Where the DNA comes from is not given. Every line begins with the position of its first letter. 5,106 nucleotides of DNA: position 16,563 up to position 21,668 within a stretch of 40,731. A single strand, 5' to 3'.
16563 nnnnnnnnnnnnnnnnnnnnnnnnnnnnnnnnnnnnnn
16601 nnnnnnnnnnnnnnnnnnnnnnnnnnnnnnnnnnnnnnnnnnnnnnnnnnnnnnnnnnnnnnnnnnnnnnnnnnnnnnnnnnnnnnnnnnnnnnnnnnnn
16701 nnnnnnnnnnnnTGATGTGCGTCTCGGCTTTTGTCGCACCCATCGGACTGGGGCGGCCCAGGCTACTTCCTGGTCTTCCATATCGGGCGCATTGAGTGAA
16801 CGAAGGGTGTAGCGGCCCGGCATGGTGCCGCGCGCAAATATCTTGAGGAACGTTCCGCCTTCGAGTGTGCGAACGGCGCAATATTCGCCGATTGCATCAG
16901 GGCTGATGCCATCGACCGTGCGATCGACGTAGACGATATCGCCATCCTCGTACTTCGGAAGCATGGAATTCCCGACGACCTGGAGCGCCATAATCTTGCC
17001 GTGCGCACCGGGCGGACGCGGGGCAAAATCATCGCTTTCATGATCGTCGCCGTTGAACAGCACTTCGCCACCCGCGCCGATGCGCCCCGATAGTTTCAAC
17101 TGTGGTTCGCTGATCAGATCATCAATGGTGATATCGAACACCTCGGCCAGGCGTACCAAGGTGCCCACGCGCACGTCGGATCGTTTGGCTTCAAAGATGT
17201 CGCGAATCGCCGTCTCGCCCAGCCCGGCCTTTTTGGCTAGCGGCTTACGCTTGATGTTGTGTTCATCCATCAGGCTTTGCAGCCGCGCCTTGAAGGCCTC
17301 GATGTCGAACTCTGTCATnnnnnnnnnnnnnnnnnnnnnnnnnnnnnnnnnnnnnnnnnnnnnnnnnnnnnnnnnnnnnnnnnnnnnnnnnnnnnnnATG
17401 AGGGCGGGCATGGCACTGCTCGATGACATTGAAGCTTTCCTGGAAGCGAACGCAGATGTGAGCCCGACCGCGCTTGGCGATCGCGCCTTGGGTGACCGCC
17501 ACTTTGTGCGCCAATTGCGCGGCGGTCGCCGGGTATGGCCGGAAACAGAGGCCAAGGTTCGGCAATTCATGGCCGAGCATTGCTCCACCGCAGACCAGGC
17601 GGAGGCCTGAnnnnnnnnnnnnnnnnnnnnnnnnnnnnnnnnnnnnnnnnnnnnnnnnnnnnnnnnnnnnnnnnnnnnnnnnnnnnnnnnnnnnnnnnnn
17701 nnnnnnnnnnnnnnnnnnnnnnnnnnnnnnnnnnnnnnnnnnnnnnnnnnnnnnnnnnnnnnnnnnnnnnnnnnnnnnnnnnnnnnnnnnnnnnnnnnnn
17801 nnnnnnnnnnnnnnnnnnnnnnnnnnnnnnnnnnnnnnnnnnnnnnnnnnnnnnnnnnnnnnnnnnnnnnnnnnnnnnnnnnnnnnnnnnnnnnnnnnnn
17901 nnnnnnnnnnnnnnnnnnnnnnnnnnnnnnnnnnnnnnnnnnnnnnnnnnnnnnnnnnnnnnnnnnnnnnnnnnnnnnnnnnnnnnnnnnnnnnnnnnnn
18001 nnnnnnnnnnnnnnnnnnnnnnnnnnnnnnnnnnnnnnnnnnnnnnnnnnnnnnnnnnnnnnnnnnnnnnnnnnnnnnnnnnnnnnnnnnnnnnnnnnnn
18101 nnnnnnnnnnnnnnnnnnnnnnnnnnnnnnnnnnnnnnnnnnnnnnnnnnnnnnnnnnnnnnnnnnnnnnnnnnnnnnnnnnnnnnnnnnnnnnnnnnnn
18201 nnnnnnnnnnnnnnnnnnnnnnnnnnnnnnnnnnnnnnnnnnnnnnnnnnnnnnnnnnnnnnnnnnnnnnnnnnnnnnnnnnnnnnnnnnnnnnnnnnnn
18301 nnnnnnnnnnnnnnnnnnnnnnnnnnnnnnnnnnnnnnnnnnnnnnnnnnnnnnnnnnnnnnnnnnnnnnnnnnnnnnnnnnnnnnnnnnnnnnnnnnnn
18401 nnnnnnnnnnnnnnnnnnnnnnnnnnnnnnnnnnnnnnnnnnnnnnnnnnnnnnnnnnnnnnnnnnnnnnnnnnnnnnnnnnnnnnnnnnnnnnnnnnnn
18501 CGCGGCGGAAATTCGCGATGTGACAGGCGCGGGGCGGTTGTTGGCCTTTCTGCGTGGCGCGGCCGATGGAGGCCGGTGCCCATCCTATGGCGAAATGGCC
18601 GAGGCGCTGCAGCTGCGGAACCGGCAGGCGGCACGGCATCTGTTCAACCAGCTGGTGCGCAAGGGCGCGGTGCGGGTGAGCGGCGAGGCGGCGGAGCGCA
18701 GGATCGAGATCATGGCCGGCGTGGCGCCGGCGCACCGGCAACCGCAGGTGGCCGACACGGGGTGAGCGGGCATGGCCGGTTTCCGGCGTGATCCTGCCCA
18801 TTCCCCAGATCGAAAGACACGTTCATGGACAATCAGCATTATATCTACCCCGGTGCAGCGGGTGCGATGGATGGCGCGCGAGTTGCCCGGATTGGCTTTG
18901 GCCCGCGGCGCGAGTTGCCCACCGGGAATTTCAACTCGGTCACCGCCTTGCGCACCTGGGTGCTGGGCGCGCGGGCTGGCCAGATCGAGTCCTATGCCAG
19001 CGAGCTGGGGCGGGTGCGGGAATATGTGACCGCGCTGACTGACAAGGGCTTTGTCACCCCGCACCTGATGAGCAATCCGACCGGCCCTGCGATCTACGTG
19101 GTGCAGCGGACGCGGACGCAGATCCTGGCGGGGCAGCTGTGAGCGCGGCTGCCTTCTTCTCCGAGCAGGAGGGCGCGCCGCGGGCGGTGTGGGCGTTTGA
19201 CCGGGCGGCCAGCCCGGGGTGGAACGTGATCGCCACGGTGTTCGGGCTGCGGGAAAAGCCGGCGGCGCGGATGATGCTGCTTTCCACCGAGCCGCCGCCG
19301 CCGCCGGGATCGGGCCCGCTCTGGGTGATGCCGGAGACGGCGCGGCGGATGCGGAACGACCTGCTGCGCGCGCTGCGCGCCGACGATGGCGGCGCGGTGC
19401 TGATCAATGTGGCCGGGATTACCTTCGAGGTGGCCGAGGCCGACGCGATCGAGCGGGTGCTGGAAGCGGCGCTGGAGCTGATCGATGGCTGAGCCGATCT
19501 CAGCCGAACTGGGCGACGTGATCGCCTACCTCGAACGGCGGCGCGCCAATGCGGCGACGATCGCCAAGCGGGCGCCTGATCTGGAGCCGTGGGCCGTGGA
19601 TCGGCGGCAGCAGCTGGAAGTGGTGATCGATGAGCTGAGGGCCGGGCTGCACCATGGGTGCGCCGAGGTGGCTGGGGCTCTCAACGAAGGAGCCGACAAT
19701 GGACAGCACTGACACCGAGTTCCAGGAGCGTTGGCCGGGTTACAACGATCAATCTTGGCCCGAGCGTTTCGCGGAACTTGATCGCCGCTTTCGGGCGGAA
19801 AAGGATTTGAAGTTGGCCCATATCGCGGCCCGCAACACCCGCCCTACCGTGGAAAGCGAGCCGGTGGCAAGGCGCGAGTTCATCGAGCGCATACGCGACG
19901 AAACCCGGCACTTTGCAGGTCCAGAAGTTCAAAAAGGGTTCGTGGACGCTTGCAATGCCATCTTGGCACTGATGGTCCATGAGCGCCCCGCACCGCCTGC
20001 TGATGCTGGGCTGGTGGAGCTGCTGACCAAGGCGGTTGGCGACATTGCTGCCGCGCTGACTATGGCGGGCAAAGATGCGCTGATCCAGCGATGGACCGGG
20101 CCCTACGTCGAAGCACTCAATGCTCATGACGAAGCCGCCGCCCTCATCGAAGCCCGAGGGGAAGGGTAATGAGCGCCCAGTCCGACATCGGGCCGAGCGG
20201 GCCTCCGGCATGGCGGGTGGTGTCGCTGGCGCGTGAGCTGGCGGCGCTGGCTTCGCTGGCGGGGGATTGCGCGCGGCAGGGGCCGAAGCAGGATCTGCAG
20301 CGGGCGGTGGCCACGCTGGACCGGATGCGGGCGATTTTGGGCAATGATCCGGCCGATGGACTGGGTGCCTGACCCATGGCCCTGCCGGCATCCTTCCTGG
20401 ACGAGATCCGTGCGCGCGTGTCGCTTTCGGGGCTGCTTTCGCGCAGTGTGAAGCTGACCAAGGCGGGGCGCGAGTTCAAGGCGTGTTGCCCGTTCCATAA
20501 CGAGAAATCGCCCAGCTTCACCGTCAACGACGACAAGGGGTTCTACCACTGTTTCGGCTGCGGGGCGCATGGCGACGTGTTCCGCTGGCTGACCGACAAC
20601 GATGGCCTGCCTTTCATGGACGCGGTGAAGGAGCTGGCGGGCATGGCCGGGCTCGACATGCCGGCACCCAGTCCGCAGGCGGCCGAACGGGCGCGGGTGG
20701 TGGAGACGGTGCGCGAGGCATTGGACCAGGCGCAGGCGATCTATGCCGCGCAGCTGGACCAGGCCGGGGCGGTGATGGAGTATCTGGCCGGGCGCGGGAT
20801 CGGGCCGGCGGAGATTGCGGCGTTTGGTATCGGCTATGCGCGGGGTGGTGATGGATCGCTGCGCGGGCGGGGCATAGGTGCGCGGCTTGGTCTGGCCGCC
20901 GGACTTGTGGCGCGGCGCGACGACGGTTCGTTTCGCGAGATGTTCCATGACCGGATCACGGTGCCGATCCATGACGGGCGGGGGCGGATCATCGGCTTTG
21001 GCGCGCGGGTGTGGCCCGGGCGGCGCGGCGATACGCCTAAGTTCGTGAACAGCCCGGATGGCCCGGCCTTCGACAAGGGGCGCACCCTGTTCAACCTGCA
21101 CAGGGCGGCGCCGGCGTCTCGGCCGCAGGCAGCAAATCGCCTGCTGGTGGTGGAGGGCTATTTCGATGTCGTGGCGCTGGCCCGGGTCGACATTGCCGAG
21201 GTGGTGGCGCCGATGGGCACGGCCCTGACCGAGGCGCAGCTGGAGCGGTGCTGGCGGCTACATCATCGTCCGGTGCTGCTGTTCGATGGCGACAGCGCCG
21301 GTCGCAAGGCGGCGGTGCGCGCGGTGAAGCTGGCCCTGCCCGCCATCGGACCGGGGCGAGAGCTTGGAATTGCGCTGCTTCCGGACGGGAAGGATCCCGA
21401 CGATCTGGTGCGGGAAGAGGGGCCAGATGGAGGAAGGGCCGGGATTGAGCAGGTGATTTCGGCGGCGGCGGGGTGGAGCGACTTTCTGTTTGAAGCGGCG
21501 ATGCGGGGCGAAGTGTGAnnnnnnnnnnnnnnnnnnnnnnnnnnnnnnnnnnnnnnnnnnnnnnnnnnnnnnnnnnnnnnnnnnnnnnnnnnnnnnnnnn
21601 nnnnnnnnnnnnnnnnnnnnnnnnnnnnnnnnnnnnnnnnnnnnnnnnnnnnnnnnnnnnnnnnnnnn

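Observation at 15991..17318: HIRAN-domain / zinc-ribbon gene translationally coupled to the CI-type repressor: candidate lysogen-expressed defence or exclusion module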

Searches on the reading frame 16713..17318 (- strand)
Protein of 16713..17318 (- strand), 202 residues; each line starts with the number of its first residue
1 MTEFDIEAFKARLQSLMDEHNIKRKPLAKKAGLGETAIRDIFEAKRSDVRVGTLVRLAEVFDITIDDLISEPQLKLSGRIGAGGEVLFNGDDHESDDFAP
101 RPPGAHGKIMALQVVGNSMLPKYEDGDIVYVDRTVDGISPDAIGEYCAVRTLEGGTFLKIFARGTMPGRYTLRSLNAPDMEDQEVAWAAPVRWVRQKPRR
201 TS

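Call 6: search_protein_families(library=pfam, proteins=[window:16713-17318:-], max_evalue=1)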
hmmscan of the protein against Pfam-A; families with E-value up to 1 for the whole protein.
window:16713-17318:- (202 aa): 5 families
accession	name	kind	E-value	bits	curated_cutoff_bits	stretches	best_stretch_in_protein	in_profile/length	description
PF00717.28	Peptidase_S24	-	9.7e-11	41.8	23.3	1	78-186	4-104/116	Peptidase S24-like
PF13443.12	HTH_26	-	1.2e-08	35.5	22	1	12-69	1-58/63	Cro/C1-type HTH DNA-binding domain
PF01381.28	HTH_3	-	2.4e-07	31.1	23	1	14-68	2-55/55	Helix-turn-helix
PF13560.12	HTH_31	-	0.012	16.4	27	1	11-64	4-57/64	Helix-turn-helix domain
PF04218.19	CENP-B_N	-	0.13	12.4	21.2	1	17-46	19-47/53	CENP-B N-terminal DNA-binding domain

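Call 7: search_protein_families(library=phrogs, proteins=[window:16713-17318:-], max_evalue=0.1)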
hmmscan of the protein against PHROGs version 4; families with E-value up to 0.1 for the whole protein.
window:16713-17318:- (202 aa): 16 families
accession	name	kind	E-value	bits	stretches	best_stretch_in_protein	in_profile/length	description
phrog_4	-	transcription regulation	2.4e-23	83.8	1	6-185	134-326/400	transcriptional repressor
phrog_2967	-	transcription regulation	8.4e-11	42.8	1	4-71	6-72/225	transcriptional regulator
phrog_8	-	transcription regulation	1.9e-06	28.6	1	9-69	77-136/346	transcriptional regulator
phrog_6201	-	transcription regulation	2.1e-05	25.4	1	108-176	27-89/121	CI-like repressor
phrog_5823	-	transcription regulation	2.7e-05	24.5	1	8-78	6-76/404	transcriptional regulator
phrog_2328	-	transcription regulation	9e-05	23.3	1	8-71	15-77/128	transcriptional repressor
phrog_34939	-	unknown function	0.0001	23.1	1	8-71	9-72/280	-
phrog_1702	-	transcription regulation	0.00018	22.5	1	3-74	8-81/87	transcriptional repressor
phrog_4583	-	transcription regulation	0.00077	20.4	1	12-72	14-73/81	transcriptional repressor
phrog_3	-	transcription regulation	0.0014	19.5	1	7-72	87-151/430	transcriptional repressor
phrog_38620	-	transcription regulation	0.002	19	1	10-71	3-64/174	transcriptional regulator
phrog_1373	-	transcription regulation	0.0021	19.1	1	9-71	64-125/166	transcriptional regulator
phrog_9425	-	transcription regulation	0.011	16.5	1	14-61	13-60/72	transcriptional repressor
phrog_7241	-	transcription regulation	0.051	14.6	1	14-69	67-121/122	transcriptional regulator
phrog_24334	-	unknown function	0.066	14.2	1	12-70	6-64/190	-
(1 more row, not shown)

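Call 8: search_protein_families(library=padloc, proteins=[window:16713-17318:-], max_evalue=1)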
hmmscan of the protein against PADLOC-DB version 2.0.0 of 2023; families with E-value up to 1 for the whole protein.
window:16713-17318:- (202 aa): 4 families
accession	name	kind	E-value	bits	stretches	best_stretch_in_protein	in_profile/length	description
PDLC04775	PDC-M69A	-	0.00022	19.7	1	7-72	6-70/113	-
PDLC02926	HTH_VI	-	0.0028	15.9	1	18-69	11-61/92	-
PDLC04142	capH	-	0.0055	15.8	1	8-89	6-78/103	capH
PDLC03671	Control_protein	-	0.056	11.7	1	13-75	19-80/84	control protein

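Call 13: search_protein_families(library=ncbifam, proteins=[window:16713-17318:-], max_evalue=0.1)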
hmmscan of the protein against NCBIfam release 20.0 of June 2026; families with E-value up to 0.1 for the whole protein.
window:16713-17318:- (202 aa): 6 families
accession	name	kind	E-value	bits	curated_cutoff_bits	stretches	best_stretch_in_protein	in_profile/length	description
NF048000.1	ECH1013_TF_S24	equivalog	2e-06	27.8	300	1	11-72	5-66/204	ECH_1013 family putative transcriptional regulator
NF041951.1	phage_RstR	subfamily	2.3e-05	24.6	80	1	9-72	3-65/108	RstR family transcriptional repressor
NF006015.0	PRK08154.1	subfamily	0.0083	15.3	204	1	9-73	31-94/314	anaerobic benzoate catabolism transcriptional regulator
NF007408.0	PRK09943.1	equivalog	0.012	15.1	211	1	9-74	8-72/185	HTH-type transcriptional regulator PuuR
TIGR03070.1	couple_hipB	subfamily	0.017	15.1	71.65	1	26-64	20-57/58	type II toxin-antitoxin system Y4mF family antitoxin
TIGR02228.1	sigpep_I_arch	equivalog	0.055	13.3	51.85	1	105-133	27-55/158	signal peptidase I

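Call 71: find_related_loci(query=A5, collection=viral_contigs, flank=3000)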
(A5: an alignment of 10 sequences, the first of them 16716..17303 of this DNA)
Query A5 (196 aa) in viral_contigs; peptide patterns used: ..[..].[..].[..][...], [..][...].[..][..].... (x = any residue, [..] = any of these).
159 stretches matched a pattern; 56 encode a relative of the query (tblastn E <= 1e-3); 56 distinct loci.
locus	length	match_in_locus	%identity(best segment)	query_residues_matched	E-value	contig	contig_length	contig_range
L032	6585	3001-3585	70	1-195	9e-94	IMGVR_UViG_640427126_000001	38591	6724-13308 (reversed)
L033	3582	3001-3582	71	1-194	3e-93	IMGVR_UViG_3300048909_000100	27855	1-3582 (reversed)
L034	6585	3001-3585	65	1-195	3e-82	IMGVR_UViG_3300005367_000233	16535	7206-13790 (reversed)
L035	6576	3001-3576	64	1-196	4e-81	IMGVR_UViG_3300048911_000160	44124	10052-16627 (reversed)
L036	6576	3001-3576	58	1-196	8e-69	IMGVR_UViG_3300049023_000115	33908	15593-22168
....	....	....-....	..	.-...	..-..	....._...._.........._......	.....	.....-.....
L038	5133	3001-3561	53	8-196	3e-62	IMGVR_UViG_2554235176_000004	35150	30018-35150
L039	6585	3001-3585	49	1-192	3e-60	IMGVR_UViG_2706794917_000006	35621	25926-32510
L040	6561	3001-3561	49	1-189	3e-59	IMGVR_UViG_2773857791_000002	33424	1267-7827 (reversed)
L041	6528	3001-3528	53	8-186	6e-59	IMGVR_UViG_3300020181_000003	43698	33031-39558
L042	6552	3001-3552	52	1-186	2e-58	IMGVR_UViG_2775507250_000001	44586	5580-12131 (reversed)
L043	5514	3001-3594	50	1-192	5e-57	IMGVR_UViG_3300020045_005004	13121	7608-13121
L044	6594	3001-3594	49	1-192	1e-56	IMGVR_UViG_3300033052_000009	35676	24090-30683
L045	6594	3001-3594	49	1-192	3e-56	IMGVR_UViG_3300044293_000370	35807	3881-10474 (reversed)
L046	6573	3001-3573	47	1-195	2e-55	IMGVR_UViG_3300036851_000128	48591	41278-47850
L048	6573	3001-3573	49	1-195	3e-54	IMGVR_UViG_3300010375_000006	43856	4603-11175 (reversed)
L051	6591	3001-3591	46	1-196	5e-52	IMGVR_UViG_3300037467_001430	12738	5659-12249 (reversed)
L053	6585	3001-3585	46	1-189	8e-52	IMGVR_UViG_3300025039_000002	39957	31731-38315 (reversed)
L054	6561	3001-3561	46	1-189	3e-51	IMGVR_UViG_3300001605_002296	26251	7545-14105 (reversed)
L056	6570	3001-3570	46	1-194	4e-50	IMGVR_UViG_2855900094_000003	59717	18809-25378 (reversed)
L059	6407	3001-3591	45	1-196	1e-48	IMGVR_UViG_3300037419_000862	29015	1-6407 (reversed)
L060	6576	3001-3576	44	1-196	4e-47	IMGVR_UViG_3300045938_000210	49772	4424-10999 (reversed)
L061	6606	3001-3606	42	1-194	1e-45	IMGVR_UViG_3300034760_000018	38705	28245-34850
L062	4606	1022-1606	47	1-189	2e-45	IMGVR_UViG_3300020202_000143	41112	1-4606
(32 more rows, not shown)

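Call 74: search_protein_families(library=pfam, proteins=[L044:3561-4220:+, L048:3592-3858:+, L053:3561-3815:+, L054:3599-3874:+, L051:3688-3909:+, L059:3683-3871:+, L060:3537-3893:+, L061:3627-4016:+, L062:1670-2095:+, L056:3573-4106:-], max_evalue=0.01)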
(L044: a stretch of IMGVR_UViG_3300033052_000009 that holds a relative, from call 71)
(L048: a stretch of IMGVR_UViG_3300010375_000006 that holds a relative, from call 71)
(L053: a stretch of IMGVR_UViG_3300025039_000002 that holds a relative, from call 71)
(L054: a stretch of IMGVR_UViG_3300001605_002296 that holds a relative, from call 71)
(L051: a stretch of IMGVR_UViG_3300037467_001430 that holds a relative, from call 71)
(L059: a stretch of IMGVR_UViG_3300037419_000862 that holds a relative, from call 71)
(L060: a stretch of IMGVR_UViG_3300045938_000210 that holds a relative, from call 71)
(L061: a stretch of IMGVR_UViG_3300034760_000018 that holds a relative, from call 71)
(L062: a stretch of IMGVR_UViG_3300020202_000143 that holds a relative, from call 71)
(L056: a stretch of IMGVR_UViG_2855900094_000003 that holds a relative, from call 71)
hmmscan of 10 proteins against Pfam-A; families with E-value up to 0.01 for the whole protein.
L044:3561-4220:+ (219 aa): 0 families

L048:3592-3858:+ (88 aa): 0 families

L053:3561-3815:+ (84 aa): 0 families

L054:3599-3874:+ (91 aa): 0 families

L051:3688-3909:+ (73 aa): 0 families

L059:3683-3871:+ (62 aa): 0 families

L060:3537-3893:+ (118 aa): 1 family
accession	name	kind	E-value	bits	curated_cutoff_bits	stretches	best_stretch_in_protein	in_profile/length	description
PF18602.6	Rap1a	-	3.3e-17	63.2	27.7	1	27-115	1-90/90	Rap1a immunity proteins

L061:3627-4016:+ (129 aa): 1 family
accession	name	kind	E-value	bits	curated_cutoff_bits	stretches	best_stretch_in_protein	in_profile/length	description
PF23991.1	DUF7310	-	0.0024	18.7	40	1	28-80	10-61/83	Coiled-coil region of unknown function (DUF7310)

L062:1670-2095:+ (141 aa): 1 family
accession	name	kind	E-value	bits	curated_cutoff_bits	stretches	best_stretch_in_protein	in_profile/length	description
PF02452.23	PemK_toxin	-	1.1e-13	51.8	23.1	1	9-127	2-104/109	PemK-like, MazF-like toxin of type II toxin-antitoxin system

L056:3573-4106:- (177 aa): 0 families

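Call 75: search_protein_families(library=pfam, proteins=[L036:3941-4186:+, L036:4266-4532:+, L036:4845-5105:+], max_evalue=0.01)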
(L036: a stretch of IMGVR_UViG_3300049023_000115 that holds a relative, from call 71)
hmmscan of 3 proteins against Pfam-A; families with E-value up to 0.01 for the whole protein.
L036:3941-4186:+ (81 aa): 0 families

L036:4266-4532:+ (88 aa): 0 families

L036:4845-5105:+ (86 aa): 0 families

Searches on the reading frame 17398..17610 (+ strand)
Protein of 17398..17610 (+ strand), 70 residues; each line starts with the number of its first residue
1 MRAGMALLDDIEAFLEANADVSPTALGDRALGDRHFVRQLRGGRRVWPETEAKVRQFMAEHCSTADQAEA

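Call 35: search_protein_families(library=phrogs, proteins=[window:17398-17610:+], max_evalue=0.001)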
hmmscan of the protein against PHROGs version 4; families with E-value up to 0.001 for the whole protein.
window:17398-17610:+ (70 aa): 0 families

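Call 89: search_protein_families(library=pfam, proteins=[window:17398-17610:+], max_evalue=0.001)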
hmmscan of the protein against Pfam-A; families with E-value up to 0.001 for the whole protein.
window:17398-17610:+ (70 aa): 0 families

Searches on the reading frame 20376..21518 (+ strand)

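Call 36: search_protein_families(library=phrogs, proteins=[window:20376-21518:+], max_evalue=0.001)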
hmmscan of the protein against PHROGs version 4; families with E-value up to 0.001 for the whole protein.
window:20376-21518:+ (380 aa): 13 families
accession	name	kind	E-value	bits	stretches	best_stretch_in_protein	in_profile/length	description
phrog_6444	-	DNA, RNA and nucleotide metabolism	3.5e-122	410.1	1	1-376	3-378/577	DNA primase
phrog_47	-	DNA, RNA and nucleotide metabolism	8.4e-52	177.8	1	28-349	45-326/947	DNA primase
phrog_510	-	DNA, RNA and nucleotide metabolism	8e-24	85.3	1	10-146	19-161/667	DNA primase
phrog_18097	-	DNA, RNA and nucleotide metabolism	2.8e-22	80.3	1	9-87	8-86/199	DNA primase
phrog_11992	-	unknown function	1.3e-19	72.2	1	10-118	6-110/177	-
phrog_22657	-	unknown function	2e-17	63.2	1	5-347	6-347/1185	-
phrog_239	-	DNA, RNA and nucleotide metabolism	3.5e-13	50.4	1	35-352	42-299/801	DNA primase/helicase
phrog_360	-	DNA, RNA and nucleotide metabolism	1.1e-11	46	1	32-111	28-109/133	DNA primase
phrog_849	-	DNA, RNA and nucleotide metabolism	5.5e-10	39.8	1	251-363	236-342/435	DNA primase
phrog_5311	-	DNA, RNA and nucleotide metabolism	5.3e-06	25.9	1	28-86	92-154/692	helicase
phrog_2304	-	DNA, RNA and nucleotide metabolism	1.4e-05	26.2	1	31-68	30-67/133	DNA primase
phrog_26824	-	unknown function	4.7e-05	22.7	1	29-83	21-79/868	-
phrog_1139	-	DNA, RNA and nucleotide metabolism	0.00047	19.3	1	232-319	153-242/895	DNA primase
